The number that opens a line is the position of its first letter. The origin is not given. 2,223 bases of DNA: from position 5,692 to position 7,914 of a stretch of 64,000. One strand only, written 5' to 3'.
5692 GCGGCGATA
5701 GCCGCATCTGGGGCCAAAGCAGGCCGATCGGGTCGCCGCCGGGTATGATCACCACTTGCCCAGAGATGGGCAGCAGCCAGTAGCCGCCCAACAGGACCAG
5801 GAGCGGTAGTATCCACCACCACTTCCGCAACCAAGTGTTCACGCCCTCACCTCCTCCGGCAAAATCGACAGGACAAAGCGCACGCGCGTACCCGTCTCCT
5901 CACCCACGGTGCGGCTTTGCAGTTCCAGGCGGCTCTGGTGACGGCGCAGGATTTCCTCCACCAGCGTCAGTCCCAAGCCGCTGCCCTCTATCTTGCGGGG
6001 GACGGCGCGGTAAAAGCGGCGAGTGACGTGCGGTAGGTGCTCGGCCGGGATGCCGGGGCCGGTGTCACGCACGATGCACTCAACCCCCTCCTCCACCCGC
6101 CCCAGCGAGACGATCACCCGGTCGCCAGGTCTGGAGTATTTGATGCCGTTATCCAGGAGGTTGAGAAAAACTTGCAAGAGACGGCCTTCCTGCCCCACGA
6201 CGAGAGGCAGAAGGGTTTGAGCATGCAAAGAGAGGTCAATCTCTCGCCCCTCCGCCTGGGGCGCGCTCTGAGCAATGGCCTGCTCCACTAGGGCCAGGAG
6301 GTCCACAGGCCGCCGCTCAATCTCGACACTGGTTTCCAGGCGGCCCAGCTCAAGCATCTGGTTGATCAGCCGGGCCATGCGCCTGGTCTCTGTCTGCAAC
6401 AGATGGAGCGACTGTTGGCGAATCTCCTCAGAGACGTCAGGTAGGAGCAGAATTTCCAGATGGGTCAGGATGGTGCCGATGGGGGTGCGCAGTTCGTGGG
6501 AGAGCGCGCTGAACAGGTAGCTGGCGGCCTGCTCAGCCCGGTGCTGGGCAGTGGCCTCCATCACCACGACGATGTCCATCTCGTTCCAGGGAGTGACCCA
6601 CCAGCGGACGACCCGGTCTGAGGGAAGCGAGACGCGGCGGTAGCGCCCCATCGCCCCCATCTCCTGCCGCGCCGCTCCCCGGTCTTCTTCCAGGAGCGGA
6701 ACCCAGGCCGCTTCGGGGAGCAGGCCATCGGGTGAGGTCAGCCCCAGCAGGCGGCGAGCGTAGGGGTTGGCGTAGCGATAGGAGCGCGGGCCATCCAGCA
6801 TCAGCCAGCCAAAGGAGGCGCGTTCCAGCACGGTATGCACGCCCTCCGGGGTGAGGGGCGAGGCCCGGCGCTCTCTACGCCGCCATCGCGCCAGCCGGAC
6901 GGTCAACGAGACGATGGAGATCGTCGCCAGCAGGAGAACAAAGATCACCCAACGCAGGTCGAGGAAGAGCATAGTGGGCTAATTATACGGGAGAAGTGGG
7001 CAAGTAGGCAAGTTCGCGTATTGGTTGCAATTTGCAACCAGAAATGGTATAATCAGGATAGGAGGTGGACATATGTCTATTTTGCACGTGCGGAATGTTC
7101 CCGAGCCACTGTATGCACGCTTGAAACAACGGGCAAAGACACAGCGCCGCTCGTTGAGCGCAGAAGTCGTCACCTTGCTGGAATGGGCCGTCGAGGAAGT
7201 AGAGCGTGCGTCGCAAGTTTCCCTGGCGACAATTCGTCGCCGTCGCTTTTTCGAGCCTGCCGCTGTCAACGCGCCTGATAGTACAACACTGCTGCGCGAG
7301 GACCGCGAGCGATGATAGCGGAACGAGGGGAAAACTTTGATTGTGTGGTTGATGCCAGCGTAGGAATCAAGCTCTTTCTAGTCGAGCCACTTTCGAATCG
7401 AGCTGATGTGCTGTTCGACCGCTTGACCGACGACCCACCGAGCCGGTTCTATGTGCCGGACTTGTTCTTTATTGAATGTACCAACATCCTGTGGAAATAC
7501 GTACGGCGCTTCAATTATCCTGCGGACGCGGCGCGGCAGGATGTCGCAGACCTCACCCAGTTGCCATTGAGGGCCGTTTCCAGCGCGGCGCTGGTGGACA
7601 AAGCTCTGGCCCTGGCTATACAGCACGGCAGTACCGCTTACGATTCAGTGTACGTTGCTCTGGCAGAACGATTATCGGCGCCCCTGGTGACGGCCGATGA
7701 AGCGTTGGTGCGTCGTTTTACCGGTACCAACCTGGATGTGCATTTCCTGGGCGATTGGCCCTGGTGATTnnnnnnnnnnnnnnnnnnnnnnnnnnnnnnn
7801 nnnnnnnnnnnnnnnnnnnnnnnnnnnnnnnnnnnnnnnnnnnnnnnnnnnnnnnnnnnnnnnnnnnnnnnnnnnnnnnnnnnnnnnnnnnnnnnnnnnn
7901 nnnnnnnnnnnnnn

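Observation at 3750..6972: Tricistronic, translationally coupled histidine kinase / extracytoplasmic TIM-barrel-like protein / NarL-type regulator: candidate three-component sensing system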

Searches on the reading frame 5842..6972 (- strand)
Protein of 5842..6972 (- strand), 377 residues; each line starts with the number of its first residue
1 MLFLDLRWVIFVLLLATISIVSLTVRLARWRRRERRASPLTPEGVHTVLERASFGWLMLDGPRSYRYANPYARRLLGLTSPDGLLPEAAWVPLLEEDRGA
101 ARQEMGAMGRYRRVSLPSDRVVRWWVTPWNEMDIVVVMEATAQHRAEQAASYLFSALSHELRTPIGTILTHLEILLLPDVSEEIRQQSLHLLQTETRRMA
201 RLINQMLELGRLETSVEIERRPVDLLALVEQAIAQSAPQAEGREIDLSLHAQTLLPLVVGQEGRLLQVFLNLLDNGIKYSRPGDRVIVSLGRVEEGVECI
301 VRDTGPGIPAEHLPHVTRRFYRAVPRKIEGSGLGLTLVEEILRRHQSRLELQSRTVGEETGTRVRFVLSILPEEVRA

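Call 4: search_protein_families(library=pfam, proteins=[window:5842-6972:-], max_evalue=1)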
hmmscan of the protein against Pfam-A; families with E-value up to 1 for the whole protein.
window:5842-6972:- (377 aa): 4 families
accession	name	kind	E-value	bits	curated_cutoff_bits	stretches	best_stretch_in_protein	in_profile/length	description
PF02518.31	HATPase_c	-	5.6e-23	81.9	26.4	1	261-369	2-108/111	Histidine kinase-, DNA gyrase B-, and HSP90-like ATPase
PF00512.31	HisKA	-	4.1e-14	52.8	26.9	1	152-214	4-65/66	His Kinase A (phospho-acceptor) domain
PF13581.12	HATPase_c_2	-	0.00082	19.8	27.4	1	278-348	45-115/127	Histidine kinase-like ATPase domain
PF13188.13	PAS_8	-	0.015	15.6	21.8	1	47-95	5-48/65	PAS domain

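Call 5: search_protein_families(library=ncbifam, proteins=[window:5842-6972:-], max_evalue=1)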
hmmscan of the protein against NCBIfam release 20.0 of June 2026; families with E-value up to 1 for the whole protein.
window:5842-6972:- (377 aa): 80 families (the best 25 are shown)
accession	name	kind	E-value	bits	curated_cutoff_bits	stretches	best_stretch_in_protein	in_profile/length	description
TIGR02966.1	phoR_proteo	equivalog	8.6e-53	179.5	334.2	1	54-355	17-323/333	phosphate regulon sensor histidine kinase PhoR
NF046044.1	PnpS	equivalog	1.2e-46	159.5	400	1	117-363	132-384/390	two-component system histidine kinase PnpS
NF008235.0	PRK11006.1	equivalog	4.8e-41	141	390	1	113-369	166-422/431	phosphate regulon sensor histidine kinase PhoR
NF033092.0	HK_WalK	equivalog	2.2e-40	138.9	725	1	134-369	356-593/594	cell wall metabolism sensor histidine kinase WalK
NF008312.0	PRK11100.1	equivalog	6.3e-37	127.5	356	1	155-356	261-463/477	two-component system sensor histidine kinase CreC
NF045911.1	TCSHisKinNblS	equivalog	4.1e-36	124.5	1000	1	136-354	374-607/621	two-component system sensor histidine kinase NblS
NF047874.1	MASE3_PAS_HK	subfamily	7.8e-32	110.8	560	1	147-360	395-617/655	MASE3 domain-containing sensor histidine kinase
TIGR01386.1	cztS_silS_copS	subfamily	1.8e-31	109.6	292.55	1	155-357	245-448/457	heavy metal sensor histidine kinase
NF041735.1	hist_kin_RppB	equivalog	1.9e-31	109.3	400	1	157-355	223-427/438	two-component system sensor histidine kinase RppB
NF007664.1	PRK10337.1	equivalog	1.5e-30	106.3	475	1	155-357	235-434/442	quorum sensing histidine kinase QseC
NF058527.1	HistKinChvGCaul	equivalog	6.8e-30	104.3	740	1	155-369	311-530/535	two-component sensor histidine kinase ChvG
NF007345.0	PRK09835.1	subfamily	1e-29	103.5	423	1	154-369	265-477/482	Cu(+)/Ag(+) sensor histidine kinase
NF012163.2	BaeS_SmeS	equivalog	3.2e-29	102.1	500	1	140-357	230-448/457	sensor histidine kinase efflux regulator BaeS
NF033091.0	HK_VanS_ACDEFG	equivalog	4.7e-29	101.4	400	1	139-354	63-282/293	vancomycin resistance histidine kinase VanS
NF006800.0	PRK09303.1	equivalog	1.3e-28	100.1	342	1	152-368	153-375/383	histidine kinase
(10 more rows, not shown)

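Call 8: search_protein_families(library=padloc, proteins=[window:5842-6972:-], max_evalue=1)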
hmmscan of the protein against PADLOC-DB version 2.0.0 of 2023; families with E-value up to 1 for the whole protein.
window:5842-6972:- (377 aa): 1 family
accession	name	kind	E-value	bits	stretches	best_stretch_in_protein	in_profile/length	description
PDLC04647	PDC-M43B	-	0.0018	15.4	1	271-354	234-320/347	-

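Call 53: find_related_loci(query=window:5842-6972:-, collection=metagenome_contigs, flank=3500)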
Query window:5842-6972:- (377 aa) in metagenome_contigs; peptide patterns used: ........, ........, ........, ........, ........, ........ (x = any residue, [..] = any of these).
386 stretches matched a pattern; 16 encode a relative of the query (tblastn E <= 1e-3); 16 distinct loci.
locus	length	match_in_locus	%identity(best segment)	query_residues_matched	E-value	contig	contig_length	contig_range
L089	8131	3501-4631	100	1-377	0e+0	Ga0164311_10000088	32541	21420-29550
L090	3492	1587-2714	83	1-376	0e+0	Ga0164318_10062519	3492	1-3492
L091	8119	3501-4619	84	1-373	0e+0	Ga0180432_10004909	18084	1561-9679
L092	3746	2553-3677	64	1-371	2e-146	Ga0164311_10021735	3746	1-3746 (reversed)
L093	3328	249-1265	63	32-371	3e-138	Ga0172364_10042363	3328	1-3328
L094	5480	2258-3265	62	43-371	1e-128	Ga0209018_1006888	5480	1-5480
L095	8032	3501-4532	66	29-372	1e-142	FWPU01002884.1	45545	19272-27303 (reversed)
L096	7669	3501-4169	32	134-354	5e-23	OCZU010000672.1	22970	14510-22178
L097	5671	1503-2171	32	134-354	4e-23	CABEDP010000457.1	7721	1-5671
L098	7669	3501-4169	32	134-354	7e-23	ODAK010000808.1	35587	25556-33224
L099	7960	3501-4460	30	26-353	5e-21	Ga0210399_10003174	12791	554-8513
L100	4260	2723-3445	26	134-374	1e-13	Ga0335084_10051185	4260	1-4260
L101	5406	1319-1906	24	157-354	2e-9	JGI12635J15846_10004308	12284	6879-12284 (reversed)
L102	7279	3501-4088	21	158-365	9e-8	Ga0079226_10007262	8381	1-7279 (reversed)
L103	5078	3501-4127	27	145-334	7e-7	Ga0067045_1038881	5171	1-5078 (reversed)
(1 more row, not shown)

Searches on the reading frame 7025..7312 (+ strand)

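Call 37: search_protein_families(library=pfam, proteins=[window:7025-7312:+], max_evalue=0.01)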
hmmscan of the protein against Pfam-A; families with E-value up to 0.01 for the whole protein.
window:7025-7312:+ (96 aa): 2 families
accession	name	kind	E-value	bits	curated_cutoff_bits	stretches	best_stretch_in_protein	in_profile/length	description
PF22513.2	FitA-like_RHH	-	1.5e-09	38.1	27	1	20-56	3-39/39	Antitoxin FitA-like, ribbon-helix-helix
PF07878.17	RHH_5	-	0.0012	19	26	1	25-58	8-41/43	CopG-like RHH_1 or ribbon-helix-helix domain, RHH_5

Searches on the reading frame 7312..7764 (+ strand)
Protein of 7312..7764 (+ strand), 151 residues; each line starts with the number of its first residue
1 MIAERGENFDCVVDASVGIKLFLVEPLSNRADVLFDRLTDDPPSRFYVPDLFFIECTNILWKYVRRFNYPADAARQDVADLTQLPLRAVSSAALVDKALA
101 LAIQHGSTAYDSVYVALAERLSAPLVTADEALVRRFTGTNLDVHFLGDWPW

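Call 37: search_protein_families(library=pfam, proteins=[window:7312-7764:+], max_evalue=0.01)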
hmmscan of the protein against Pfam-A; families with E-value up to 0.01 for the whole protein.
window:7312-7764:+ (151 aa): 1 family
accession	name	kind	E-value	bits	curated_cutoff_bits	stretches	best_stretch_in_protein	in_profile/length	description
PF01850.27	PIN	-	3.2e-11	44.3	23.6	1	12-134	2-116/120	PIN domain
